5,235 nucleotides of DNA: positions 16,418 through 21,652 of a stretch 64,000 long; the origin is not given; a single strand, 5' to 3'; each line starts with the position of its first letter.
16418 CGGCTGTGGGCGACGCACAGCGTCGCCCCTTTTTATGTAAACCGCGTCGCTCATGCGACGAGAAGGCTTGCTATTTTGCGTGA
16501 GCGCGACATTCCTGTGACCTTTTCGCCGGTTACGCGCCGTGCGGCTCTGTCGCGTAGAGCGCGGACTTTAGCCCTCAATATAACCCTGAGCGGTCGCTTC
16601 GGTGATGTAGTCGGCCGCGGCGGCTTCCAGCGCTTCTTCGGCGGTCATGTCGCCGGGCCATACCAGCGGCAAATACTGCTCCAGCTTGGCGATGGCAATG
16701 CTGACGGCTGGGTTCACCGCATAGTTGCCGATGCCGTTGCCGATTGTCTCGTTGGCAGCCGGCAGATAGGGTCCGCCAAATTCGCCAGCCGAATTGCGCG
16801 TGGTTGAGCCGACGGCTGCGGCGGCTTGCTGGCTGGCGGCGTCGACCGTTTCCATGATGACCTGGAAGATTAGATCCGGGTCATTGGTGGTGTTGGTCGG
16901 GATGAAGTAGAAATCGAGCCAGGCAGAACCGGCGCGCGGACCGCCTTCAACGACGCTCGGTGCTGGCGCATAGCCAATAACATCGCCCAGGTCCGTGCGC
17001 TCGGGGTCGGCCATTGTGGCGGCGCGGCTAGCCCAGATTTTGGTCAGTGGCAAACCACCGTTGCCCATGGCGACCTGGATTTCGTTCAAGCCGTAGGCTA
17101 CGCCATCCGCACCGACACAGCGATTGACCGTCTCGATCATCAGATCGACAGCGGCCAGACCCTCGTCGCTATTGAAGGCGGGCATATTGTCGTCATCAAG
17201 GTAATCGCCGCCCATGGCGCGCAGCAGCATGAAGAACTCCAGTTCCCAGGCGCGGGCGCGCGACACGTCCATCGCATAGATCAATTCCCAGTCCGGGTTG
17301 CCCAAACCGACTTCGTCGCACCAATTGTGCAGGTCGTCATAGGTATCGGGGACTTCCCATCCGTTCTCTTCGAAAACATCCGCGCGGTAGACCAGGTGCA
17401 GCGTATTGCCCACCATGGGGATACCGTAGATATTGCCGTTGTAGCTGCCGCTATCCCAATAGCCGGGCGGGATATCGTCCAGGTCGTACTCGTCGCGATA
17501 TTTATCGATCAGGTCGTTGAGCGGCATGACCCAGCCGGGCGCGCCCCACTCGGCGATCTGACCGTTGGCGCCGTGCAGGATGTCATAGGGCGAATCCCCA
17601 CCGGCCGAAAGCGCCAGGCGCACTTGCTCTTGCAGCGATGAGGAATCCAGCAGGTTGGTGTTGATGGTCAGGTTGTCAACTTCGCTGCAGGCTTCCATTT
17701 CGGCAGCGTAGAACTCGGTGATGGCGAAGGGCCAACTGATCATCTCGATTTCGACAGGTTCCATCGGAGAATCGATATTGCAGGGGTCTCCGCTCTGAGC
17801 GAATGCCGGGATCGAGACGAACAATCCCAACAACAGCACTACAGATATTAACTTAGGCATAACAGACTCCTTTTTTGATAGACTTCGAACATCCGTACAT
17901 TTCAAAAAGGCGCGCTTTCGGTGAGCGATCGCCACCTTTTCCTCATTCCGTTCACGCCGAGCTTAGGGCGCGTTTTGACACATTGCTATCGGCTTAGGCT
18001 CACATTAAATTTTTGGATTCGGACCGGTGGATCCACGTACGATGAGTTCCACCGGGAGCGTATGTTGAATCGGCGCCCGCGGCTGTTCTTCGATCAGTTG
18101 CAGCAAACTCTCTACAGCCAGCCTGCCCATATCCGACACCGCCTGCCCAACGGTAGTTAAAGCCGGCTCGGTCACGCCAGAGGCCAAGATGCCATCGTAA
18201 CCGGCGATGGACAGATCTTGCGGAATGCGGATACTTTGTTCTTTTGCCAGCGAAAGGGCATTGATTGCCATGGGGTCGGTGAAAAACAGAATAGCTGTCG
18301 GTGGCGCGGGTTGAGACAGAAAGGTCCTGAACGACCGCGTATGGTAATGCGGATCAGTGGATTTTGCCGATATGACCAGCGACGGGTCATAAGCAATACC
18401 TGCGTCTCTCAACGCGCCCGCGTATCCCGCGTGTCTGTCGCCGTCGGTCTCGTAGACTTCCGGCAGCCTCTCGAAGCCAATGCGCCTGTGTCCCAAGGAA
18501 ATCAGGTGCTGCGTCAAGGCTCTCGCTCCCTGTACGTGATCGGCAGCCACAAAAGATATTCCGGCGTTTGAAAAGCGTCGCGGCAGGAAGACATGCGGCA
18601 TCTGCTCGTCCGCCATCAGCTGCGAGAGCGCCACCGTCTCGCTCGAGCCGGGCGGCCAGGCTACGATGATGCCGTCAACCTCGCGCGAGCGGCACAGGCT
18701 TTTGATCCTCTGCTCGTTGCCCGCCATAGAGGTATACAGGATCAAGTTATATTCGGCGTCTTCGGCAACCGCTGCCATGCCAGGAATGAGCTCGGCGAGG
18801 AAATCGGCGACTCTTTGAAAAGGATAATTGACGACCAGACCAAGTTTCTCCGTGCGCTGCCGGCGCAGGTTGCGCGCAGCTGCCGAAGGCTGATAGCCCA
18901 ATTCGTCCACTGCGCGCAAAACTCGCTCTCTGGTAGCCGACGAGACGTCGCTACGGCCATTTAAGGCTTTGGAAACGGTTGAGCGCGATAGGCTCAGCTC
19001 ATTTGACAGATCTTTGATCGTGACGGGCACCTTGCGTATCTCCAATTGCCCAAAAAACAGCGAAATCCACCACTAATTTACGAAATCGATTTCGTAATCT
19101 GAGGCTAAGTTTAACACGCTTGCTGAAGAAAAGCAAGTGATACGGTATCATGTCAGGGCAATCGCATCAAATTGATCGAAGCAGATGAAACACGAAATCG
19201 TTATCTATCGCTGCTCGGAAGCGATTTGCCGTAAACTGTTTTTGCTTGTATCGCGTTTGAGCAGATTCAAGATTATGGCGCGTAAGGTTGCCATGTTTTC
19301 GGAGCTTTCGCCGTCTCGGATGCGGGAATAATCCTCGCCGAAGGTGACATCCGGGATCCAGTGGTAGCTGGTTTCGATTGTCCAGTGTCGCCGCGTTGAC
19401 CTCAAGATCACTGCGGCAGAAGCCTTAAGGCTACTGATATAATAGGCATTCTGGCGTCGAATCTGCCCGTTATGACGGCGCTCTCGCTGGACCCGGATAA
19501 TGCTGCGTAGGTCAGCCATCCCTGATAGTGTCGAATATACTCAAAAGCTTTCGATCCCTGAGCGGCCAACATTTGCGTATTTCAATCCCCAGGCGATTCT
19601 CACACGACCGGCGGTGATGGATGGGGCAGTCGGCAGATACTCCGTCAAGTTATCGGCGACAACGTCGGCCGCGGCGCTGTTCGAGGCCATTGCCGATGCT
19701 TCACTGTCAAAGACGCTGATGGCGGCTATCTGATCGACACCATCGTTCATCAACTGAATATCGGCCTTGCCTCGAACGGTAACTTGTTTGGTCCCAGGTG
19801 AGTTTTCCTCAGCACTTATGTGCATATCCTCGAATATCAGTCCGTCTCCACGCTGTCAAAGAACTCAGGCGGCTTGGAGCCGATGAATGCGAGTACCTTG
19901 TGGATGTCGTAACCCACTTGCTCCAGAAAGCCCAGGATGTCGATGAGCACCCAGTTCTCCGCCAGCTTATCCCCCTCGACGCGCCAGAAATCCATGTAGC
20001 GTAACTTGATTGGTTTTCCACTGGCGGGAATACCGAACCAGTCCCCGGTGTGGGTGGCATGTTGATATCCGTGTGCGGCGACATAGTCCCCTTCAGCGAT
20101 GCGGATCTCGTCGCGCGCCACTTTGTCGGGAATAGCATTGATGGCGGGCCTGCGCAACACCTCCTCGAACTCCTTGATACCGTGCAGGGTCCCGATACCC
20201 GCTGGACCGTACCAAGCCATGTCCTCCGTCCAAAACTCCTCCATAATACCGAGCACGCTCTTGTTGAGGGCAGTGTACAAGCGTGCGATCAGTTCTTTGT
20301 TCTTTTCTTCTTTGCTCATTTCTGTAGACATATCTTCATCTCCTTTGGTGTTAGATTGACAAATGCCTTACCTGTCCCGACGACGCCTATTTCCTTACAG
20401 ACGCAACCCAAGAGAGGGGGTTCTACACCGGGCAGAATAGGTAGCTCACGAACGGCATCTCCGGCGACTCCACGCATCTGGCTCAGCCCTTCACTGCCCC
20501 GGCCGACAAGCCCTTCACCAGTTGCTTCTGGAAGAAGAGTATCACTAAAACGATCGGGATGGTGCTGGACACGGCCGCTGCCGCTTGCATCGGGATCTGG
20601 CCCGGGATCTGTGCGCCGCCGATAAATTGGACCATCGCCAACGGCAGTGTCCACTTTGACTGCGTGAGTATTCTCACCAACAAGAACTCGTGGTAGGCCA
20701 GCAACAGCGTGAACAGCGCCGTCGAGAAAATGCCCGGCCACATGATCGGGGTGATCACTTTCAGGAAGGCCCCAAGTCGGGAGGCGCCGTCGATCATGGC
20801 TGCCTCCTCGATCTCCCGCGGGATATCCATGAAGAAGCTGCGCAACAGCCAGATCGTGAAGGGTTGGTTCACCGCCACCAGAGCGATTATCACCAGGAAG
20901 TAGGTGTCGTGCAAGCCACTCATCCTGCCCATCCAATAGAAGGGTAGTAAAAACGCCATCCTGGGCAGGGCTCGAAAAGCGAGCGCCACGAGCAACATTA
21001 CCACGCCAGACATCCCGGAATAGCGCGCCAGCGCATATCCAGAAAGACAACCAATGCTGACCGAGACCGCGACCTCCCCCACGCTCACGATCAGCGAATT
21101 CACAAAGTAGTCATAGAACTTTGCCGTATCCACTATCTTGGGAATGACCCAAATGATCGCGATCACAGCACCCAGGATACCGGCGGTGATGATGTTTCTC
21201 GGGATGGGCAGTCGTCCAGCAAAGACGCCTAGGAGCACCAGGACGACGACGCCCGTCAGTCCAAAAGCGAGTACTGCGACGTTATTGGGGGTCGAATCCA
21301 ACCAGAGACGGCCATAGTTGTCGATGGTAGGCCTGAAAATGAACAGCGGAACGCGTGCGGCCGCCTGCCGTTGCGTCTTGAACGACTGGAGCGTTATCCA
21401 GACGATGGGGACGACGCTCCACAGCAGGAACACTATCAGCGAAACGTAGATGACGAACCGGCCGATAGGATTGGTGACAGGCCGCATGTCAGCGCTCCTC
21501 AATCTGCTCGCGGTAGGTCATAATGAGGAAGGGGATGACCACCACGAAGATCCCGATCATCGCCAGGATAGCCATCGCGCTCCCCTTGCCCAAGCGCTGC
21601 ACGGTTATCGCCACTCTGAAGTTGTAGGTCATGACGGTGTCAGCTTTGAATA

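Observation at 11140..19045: Three consecutive fused double-SnoaL (NTF2-like) genes as the distal cargo of a LacI-headed sugar-type ABC operon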

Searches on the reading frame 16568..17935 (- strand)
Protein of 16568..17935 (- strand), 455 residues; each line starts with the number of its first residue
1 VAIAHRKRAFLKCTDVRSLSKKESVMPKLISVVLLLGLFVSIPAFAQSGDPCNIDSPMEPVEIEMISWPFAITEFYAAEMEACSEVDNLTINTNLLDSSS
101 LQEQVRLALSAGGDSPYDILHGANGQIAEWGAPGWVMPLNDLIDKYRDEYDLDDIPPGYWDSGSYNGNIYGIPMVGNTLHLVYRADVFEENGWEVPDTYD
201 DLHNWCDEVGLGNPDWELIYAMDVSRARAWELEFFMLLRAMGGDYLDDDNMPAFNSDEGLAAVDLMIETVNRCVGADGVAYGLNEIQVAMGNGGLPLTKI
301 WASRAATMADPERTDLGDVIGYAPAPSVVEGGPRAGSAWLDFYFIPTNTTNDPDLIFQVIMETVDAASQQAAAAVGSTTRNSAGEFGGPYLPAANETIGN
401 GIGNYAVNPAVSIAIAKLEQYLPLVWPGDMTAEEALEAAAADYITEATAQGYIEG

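Call 3: search_protein_families(library=pfam, proteins=[window:16568-17935:-], max_evalue=0.01)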
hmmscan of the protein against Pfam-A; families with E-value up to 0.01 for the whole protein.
window:16568-17935:- (455 aa): 2 families
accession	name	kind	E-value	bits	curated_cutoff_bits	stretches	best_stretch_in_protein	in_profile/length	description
PF01547.30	SBP_bac_1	-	1.8e-21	77.9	26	1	88-353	23-290/307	Bacterial extracellular solute-binding protein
PF13416.11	SBP_bac_8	-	2.6e-16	60.7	27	1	88-352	11-232/279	Bacterial extracellular solute-binding protein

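Call 10: search_protein_families(library=ncbifam, proteins=[window:16568-17935:-], max_evalue=0.001)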
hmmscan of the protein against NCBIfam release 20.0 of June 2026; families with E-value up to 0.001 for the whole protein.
window:16568-17935:- (455 aa): 2 families
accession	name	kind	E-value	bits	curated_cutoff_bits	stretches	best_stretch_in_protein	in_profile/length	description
TIGR03851.1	chitin_NgcE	equivalog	4.3e-07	29.2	399.65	1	153-209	137-193/450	N-acetylglucosamine/diacetylchitobiose ABC transporter substrate-binding protein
TIGR03850.1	bind_CPR_0540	equivalog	4.5e-07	28.8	299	1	153-209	131-191/437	carbohydrate ABC transporter substrate-binding protein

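Call 49: search_solved_structures(query=window:16568-17935:-, max_evalue=0.001)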
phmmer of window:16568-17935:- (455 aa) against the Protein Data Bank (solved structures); distinct sequences matched with E-value up to 0.001: 26.
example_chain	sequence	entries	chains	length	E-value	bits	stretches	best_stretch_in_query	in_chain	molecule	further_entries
5iai_A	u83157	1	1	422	1.3e-12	50.7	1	115-331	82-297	Sugar ABC transporter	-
4rya_A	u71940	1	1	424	2.4e-12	49.8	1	96-339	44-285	ABC transporter substrate binding protein (Sorbitol)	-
6dtq_A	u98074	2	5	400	4.1e-11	45.7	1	136-343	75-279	maltose-binding protein MalE3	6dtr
7ape_A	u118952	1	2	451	4.5e-09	39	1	104-278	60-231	Lipoprotein (Sugar-binding) lpqY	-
9h0n_A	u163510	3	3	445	2.3e-08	36.7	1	163-368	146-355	Extracellular solute-binding protein, family 1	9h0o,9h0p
5ci5_A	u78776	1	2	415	3.8e-08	36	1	85-283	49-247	Extracellular solute-binding protein family 1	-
8art_A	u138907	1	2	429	1.4e-07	34.1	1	102-204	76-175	Putative secreted maltose-binding protein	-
3jzj_A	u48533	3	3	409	3e-07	33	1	108-339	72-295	Acarbose/maltose binding protein GacH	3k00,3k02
3k01_A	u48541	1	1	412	3.6e-07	32.7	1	108-339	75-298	Acarbose/maltose binding protein GacH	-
3uor_A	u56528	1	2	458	2.4e-06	30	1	67-203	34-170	ABC transporter sugar binding protein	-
1eu8_A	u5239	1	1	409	3.6e-06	29.4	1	112-274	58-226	TREHALOSE/MALTOSE BINDING PROTEIN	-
7cae_E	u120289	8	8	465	5.1e-06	28.9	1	104-263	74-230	Bacterial extracellular solute-binding protein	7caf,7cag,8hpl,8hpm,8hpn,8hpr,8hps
5ysb_A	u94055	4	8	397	1.3e-05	27.6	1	115-300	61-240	Lin1841 protein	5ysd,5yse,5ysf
2heu_A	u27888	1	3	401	2.8e-05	26.5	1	84-208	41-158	Sugar ABC transporter, sugar-binding protein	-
2hfb_A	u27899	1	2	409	3.2e-05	26.3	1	85-208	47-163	Sugar ABC transporter, sugar-binding protein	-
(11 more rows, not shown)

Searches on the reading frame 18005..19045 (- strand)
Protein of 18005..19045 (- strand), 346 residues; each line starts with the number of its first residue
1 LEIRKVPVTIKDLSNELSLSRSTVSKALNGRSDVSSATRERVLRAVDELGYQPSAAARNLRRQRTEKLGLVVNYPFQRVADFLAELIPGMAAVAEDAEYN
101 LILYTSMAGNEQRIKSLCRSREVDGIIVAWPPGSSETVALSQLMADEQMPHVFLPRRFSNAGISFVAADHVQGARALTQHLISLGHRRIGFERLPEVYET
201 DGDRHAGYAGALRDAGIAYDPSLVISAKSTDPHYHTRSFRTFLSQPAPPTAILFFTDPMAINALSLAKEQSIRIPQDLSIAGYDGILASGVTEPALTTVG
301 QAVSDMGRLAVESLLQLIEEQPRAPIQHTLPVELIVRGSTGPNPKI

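Call 3: search_protein_families(library=pfam, proteins=[window:18005-19045:-], max_evalue=0.01)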
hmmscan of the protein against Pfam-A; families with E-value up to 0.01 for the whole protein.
window:18005-19045:- (346 aa): 6 families
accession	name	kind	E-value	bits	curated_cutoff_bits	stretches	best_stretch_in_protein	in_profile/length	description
PF13377.12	Peripla_BP_3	-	5.4e-32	111.6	26.5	1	179-340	2-167/167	Periplasmic binding protein-like domain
PF00532.27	Peripla_BP_1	-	1.3e-19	71.2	22.2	1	66-323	2-269/281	Periplasmic binding proteins and sugar binding domain of LacI family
PF00356.27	LacI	-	7e-12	45.4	27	1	9-54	1-46/46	Bacterial regulatory proteins, lacI family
PF13407.12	Peripla_BP_4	-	0.0008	19.5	35.1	1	81-320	11-256/258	Periplasmic binding protein domain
PF13545.12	HTH_Crp_2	-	0.0039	17.6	27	0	5-29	20-44/70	Crp-like helix-turn-helix domain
PF14502.12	HTH_41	-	0.0065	16.3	25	0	9-29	8-28/48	Helix-turn-helix domain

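Call 10: search_protein_families(library=ncbifam, proteins=[window:18005-19045:-], max_evalue=0.001)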
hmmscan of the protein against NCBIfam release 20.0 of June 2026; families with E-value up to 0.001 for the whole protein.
window:18005-19045:- (346 aa): 17 families
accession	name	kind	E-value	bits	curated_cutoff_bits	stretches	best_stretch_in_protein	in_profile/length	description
NF047341.1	lactose_RbsR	equivalog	1.4e-51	175.8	382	1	8-341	3-329/331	ribose utilization transcriptional repressor RbsR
NF008269.0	PRK11041.1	equivalog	1.4e-48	165.7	436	1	7-342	9-339/342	DNA-binding transcriptional regulator CytR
NF007979.0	PRK10703.1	equivalog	3.8e-46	157.8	501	1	9-340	3-331/341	HTH-type transcriptional repressor PurR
NF007075.0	PRK09526.1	subfamily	5.6e-45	153.8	340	1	5-343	3-334/358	LacI family DNA-binding transcriptional regulator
TIGR01481.1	ccpA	equivalog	2.2e-41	142.4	442.35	1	8-340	3-329/330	catabolite control protein A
NF007706.0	PRK10401.1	equivalog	5.5e-39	134.4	555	1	8-332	2-321/346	HTH-type transcriptional regulator GalS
NF007743.0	PRK10423.1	equivalog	1.6e-38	132.7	531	1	9-339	3-329/330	ribose operon transcriptional repressor RbsR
NF052440.1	TransRegGNTRPSEAE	equivalog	1.8e-38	132.4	400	1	8-340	6-333/333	HTH-type transcriptional regulator GntR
NF008002.0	PRK10727.1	equivalog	2e-38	132.3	557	1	9-340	3-329/341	HTH-type transcriptional regulator GalR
NF007449.0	PRK10014.1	subfamily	1.2e-35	123.2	310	1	8-337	7-341/342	Mal regulon transcriptional regulator MalI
NF051853.1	TransRegUriRCory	equivalog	6.2e-29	101.1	550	1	9-340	2-324/327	transcriptional regulator UriR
TIGR02417.1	fruct_sucro_rep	subfamily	7.4e-25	87.9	389.55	1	9-337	1-326/327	D-fructose-responsive transcription factor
NF011563.0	PRK14987.1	equivalog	5e-21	75.3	433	1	6-322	5-313/331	gluconate operon transcriptional repressor GntR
NF047913.1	TransRegIdnR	equivalog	6.7e-21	74.9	500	1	4-321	2-312/331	DNA-binding transcriptional regulator IdnR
NF008452.0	PRK11303.1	equivalog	2.4e-20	73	385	1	12-325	5-316/332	catabolite repressor/activator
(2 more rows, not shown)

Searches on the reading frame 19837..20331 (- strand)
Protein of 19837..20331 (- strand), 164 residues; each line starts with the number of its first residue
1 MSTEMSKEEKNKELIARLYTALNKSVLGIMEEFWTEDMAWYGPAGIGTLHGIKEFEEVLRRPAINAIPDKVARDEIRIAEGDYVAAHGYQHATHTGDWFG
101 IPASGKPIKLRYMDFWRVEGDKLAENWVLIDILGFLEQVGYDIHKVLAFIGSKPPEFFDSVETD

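Call 8: search_protein_families(library=pfam, proteins=[window:19837-20331:-], max_evalue=0.001)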
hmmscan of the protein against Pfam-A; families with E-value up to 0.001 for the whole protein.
window:19837-20331:- (164 aa): 3 families
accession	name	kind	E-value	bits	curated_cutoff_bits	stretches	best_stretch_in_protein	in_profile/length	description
PF07366.18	SnoaL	-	8.4e-23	81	28.4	1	15-138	3-125/126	SnoaL-like polyketide cyclase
PF12680.13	SnoaL_2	-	2.2e-16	60.7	27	1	16-125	2-101/102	SnoaL-like domain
PF14534.12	DUF4440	-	1.3e-08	35.7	25.2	1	13-122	3-104/107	Domain of unknown function (DUF4440)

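Call 10: search_protein_families(library=ncbifam, proteins=[window:19837-20331:-], max_evalue=0.001)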
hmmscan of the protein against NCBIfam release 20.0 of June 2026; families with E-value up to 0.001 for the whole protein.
window:19837-20331:- (164 aa): 1 family
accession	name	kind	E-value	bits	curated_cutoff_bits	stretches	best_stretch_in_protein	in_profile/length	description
TIGR02096.1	TIGR02096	subfamily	5.9e-11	42.8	97.1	1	12-140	1-129/129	ketosteroid isomerase-related protein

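Call 64: search_solved_structures(query=window:19837-20331:-, max_evalue=0.01, show_alignments=2)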
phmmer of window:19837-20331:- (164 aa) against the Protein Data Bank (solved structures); distinct sequences matched with E-value up to 0.01: 10.
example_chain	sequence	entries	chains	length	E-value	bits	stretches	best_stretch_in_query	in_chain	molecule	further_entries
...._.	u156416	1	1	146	1.6e-15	60.5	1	7-141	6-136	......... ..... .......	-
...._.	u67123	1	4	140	1.9e-08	37.4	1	59-139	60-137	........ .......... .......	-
6hnn_A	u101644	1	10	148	3.8e-08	36.5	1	14-141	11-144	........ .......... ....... IdmH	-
8r2b_A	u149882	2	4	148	6.9e-06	29.1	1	9-133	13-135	SnoL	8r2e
3f9s_A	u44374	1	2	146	9e-06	28.7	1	65-139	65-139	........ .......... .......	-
2gex_A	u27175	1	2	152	1e-05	28.6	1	11-134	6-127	SnoL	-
5x7l_A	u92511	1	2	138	1.4e-05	28.1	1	50-140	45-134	TsrD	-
2gey_A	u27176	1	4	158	2.6e-05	27.2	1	11-147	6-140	AclR protein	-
8kaa_A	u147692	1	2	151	0.0013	21.6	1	9-137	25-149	ester cyclase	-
8r20_A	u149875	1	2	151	0.0027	20.7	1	10-140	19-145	Hydroxylase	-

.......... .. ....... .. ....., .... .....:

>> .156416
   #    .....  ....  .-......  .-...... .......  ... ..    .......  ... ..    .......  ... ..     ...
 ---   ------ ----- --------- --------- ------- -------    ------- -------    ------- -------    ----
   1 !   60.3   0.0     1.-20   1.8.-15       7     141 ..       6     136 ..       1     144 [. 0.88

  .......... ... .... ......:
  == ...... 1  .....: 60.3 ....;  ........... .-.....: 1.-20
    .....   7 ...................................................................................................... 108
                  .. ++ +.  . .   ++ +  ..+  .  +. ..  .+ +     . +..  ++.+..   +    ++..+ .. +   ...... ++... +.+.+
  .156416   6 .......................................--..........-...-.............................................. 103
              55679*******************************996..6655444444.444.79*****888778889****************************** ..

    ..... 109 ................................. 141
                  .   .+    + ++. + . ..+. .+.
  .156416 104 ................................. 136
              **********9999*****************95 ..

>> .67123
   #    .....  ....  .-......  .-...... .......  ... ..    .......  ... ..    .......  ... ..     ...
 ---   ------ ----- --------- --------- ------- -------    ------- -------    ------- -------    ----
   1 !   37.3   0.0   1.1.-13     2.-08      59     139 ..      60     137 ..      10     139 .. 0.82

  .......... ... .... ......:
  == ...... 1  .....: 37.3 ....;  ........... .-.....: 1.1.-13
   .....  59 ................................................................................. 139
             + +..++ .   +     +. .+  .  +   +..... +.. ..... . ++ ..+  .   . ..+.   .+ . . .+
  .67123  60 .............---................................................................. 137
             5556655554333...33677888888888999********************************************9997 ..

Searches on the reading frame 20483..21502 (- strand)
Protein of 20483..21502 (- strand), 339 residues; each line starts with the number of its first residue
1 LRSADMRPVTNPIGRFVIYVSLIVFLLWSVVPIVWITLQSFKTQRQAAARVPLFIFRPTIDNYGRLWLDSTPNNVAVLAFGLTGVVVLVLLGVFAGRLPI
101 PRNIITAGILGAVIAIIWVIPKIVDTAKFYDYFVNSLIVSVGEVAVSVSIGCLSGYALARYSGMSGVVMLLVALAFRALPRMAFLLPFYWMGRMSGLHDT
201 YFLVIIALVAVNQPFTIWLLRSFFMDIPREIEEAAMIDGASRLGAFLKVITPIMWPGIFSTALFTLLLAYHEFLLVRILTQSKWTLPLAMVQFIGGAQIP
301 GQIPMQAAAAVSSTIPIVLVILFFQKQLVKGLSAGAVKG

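Call 8: search_protein_families(library=pfam, proteins=[window:20483-21502:-], max_evalue=0.001)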
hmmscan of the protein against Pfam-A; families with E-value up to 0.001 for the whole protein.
window:20483-21502:- (339 aa): 1 family
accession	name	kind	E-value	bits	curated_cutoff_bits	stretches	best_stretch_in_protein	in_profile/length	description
PF00528.27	BPD_transp_1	-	1.8e-12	47.8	26.4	1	150-332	4-182/184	Binding-protein-dependent transport system inner membrane component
